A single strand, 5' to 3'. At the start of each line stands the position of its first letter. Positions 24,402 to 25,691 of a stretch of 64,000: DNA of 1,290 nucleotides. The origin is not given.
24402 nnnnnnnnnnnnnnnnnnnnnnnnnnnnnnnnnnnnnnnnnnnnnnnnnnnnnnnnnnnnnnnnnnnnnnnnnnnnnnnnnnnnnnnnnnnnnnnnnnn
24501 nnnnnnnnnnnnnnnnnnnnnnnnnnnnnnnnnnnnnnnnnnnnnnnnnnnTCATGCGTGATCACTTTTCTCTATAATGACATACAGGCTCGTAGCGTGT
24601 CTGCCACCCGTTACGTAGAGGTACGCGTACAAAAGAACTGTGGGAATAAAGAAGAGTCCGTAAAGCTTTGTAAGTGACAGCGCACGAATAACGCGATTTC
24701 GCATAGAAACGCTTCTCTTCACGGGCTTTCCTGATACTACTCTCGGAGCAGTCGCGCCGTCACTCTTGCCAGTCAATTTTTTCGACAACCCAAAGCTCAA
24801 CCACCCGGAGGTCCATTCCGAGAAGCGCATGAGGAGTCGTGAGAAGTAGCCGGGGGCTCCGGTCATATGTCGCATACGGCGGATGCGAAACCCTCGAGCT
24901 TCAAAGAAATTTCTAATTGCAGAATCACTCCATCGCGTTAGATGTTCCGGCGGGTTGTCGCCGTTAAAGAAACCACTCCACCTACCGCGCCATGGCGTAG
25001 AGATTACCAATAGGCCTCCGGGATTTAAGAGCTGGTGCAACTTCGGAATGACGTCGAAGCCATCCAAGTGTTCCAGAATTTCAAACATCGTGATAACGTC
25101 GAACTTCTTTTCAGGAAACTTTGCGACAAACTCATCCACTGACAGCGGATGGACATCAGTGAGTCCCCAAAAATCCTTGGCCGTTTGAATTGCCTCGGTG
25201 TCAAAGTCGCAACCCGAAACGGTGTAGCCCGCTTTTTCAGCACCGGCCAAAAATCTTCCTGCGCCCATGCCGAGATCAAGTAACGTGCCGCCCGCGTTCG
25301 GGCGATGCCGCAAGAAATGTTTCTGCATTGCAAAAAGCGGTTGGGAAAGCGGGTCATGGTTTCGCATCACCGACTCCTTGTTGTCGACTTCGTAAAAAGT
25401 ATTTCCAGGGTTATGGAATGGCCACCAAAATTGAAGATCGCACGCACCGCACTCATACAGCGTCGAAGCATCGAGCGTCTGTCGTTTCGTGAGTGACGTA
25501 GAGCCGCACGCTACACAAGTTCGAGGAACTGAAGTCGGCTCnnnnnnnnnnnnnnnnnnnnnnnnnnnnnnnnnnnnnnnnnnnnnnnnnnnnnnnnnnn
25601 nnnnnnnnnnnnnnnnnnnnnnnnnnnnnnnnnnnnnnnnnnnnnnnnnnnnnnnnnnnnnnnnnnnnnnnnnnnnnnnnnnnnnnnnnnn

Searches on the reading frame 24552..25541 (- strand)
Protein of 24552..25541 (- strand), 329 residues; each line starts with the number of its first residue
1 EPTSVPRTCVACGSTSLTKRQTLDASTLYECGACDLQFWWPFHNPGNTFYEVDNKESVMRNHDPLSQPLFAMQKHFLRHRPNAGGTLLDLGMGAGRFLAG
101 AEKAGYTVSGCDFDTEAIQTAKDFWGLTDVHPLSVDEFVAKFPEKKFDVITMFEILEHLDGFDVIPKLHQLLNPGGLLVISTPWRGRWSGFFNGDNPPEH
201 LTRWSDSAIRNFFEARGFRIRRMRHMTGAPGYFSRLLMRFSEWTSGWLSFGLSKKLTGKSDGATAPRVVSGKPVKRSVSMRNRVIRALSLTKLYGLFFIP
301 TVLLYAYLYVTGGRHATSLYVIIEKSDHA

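Call 7: search_protein_families(library=ncbifam, proteins=[window:24552-25541:-], max_evalue=0.001)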
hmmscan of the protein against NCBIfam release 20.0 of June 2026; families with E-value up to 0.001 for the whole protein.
window:24552-25541:- (329 aa): 8 families
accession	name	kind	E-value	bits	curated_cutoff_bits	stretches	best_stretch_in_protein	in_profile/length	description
TIGR01983.1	UbiG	equivalog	2.8e-13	49.7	102.95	1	80-185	46-156/228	bifunctional 2-polyprenyl-6-hydroxyphenol methylase/3-demethylubiquinol 3-O-methyltransferase UbiG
NF043040.1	corrin_prot_MT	hypoth_equivalog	4.4e-08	32.8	180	1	73-181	31-148/216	corrinoid protein-associated methyltransferase CpaM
NF001786.0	PRK00517.2-4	equivalog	1.1e-05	24.7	327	1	76-181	136-239/277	50S ribosomal protein L11 methyltransferase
NF045667.1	MTase_DVU1556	equivalog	2e-05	24.1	155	1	82-182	21-121/213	DVU_1556 family methyltransferase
TIGR00406.1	prmA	equivalog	2.3e-05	24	183.15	1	82-181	158-258/288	50S ribosomal protein L11 methyltransferase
TIGR04345.1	ovoA_Cterm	equivalog_domain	8.3e-05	22.2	170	0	145-184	133-173/242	putative 4-mercaptohistidine N1-methyltransferase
NF004851.0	PRK06202.1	equivalog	8.7e-05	22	243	1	77-164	54-147/237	hypothetical protein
TIGR02081.1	metW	equivalog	9.8e-05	22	189.5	1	83-197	13-128/194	methionine biosynthesis protein MetW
